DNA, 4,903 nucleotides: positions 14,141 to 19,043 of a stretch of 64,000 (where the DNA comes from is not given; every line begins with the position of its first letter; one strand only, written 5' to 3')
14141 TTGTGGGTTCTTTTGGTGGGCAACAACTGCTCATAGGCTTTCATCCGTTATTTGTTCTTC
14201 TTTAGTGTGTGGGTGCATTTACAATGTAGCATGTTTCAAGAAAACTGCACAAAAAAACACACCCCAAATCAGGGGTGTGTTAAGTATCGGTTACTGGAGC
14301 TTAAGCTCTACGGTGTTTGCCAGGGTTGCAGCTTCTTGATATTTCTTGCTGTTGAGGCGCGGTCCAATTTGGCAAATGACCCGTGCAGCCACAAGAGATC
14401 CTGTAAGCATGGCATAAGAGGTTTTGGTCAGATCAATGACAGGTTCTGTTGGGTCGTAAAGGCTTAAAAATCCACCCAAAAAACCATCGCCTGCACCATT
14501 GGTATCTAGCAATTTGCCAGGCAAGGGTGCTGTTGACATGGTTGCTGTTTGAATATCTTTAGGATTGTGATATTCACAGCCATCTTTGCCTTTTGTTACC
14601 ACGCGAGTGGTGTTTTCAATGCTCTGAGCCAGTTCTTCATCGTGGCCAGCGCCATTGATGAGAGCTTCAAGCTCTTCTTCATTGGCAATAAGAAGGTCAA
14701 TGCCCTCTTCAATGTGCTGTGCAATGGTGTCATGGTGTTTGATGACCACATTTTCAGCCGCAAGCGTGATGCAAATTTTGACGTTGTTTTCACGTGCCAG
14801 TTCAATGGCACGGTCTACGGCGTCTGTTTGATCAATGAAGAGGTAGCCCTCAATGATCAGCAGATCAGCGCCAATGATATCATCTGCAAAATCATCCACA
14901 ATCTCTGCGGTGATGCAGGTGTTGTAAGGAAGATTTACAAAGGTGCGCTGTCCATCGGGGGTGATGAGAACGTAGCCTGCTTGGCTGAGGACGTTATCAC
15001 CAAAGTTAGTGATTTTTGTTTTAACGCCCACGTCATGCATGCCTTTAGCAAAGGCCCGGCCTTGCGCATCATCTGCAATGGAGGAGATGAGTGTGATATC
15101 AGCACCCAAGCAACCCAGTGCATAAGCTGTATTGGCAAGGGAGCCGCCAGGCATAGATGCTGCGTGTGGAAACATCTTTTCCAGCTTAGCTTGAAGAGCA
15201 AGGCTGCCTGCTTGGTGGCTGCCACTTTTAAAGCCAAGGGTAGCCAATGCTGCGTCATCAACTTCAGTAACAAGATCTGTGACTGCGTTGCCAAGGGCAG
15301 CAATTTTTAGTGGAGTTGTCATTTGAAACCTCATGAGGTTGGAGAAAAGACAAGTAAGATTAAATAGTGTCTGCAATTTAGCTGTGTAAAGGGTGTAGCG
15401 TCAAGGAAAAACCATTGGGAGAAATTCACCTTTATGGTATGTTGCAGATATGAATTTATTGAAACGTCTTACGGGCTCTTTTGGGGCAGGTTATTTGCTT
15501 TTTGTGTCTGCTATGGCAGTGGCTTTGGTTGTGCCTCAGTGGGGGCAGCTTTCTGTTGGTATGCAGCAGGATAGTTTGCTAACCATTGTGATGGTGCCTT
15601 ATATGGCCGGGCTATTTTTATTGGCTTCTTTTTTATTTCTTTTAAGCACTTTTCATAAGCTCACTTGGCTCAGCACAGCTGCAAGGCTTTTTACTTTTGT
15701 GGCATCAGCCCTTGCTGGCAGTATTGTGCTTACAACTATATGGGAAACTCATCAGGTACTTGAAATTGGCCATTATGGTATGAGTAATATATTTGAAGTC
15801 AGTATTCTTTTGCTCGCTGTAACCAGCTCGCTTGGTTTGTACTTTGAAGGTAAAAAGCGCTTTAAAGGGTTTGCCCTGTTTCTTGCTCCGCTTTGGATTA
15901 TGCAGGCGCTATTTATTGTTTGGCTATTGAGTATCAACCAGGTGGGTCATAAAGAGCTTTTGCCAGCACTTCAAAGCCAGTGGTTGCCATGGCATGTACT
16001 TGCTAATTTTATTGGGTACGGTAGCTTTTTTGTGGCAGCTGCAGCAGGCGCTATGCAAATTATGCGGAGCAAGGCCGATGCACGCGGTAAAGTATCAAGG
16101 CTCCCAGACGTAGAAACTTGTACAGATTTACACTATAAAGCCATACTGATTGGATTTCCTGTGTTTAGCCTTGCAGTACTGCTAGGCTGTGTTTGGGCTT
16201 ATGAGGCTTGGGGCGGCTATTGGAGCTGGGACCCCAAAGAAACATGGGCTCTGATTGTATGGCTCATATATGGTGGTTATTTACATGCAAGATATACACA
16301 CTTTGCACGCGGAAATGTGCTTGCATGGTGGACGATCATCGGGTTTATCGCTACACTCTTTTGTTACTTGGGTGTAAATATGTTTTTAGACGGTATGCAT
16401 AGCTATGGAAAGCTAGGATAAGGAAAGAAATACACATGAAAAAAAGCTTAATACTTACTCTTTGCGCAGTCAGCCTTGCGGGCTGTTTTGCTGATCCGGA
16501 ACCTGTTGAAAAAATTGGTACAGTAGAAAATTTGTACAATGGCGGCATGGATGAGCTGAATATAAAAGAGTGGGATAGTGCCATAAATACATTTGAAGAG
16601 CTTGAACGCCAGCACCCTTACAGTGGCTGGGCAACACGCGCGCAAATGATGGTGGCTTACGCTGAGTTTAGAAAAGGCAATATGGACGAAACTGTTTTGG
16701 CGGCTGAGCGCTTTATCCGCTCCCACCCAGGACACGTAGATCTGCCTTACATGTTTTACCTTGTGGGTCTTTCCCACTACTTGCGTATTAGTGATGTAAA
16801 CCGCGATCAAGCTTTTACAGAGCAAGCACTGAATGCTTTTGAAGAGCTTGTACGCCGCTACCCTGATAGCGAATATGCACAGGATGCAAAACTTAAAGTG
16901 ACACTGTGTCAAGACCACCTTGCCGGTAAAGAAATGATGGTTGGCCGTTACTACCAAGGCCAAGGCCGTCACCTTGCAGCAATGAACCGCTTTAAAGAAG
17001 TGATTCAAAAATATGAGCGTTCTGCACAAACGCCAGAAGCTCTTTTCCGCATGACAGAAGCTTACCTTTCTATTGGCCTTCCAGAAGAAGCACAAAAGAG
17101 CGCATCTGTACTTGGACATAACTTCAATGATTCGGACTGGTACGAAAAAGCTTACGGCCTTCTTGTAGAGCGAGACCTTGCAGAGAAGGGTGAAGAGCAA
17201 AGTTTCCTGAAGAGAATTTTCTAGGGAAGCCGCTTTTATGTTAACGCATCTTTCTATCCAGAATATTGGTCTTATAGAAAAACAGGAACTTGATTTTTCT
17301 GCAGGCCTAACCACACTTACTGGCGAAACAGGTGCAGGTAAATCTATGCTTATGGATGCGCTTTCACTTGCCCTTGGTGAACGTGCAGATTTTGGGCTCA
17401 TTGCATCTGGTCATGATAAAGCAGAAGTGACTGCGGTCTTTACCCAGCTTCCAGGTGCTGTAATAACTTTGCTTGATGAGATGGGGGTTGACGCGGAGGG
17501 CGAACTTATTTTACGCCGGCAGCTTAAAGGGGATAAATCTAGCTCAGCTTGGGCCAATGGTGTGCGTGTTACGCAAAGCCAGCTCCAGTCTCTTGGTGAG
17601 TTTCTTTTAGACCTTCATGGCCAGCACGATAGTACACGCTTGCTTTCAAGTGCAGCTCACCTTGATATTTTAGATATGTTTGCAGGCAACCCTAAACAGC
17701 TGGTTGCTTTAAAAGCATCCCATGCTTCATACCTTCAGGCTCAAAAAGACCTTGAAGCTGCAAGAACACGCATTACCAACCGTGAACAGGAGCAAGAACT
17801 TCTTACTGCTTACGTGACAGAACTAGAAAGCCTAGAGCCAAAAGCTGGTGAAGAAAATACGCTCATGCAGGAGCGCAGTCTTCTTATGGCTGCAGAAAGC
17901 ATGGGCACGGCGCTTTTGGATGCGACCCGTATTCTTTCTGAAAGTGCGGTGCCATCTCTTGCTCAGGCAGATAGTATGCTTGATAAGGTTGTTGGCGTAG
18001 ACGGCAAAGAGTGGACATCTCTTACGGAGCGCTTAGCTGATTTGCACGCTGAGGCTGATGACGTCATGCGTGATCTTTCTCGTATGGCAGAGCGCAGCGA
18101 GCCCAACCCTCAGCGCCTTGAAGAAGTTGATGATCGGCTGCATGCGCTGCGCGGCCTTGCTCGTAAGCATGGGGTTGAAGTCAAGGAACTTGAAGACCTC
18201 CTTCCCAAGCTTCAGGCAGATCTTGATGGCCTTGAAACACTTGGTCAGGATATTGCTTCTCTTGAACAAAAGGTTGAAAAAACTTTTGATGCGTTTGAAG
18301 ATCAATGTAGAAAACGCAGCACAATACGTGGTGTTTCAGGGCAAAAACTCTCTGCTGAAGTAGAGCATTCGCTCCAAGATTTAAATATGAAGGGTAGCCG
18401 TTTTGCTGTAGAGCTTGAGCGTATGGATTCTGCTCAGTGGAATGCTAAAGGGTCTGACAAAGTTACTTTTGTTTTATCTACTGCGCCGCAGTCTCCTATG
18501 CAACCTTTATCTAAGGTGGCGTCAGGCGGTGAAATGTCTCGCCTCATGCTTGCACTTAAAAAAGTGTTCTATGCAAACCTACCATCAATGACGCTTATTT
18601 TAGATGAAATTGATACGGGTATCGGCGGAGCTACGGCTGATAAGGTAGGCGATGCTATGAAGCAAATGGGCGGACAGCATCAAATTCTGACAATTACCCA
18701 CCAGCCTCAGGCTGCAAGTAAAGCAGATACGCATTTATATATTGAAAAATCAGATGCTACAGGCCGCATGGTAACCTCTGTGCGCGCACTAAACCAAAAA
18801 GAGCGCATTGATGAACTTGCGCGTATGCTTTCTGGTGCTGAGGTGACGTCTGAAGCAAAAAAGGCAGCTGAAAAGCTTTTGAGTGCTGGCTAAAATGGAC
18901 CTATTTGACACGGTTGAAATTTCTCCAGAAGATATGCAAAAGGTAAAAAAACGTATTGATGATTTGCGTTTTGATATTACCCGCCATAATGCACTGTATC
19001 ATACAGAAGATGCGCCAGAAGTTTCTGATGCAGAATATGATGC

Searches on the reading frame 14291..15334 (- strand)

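Call 41: search_protein_families(library=pfam, proteins=[window:14291-15334:-], max_evalue=0.00001)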
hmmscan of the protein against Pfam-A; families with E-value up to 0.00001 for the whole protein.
window:14291-15334:- (347 aa): 1 family
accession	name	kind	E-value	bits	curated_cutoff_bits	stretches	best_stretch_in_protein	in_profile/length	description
PF00294.29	PfkB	-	1.6e-28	100.4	25.8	1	61-303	34-279/302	pfkB family carbohydrate kinase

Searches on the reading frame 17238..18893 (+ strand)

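Call 41: search_protein_families(library=pfam, proteins=[window:17238-18893:+], max_evalue=0.00001)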
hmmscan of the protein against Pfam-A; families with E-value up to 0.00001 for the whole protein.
window:17238-18893:+ (551 aa): 3 families
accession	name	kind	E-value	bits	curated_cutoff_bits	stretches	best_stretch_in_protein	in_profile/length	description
PF02463.25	SMC_N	-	2.7e-16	60.1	40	1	2-504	2-213/220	RecF/RecN/SMC N terminal domain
PF13476.12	AAA_23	-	1.4e-15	58.9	27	1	5-199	2-183/201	AAA domain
PF13555.12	AAA_29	-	2.1e-07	31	27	1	2-46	1-46/61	P-loop containing region of AAA domain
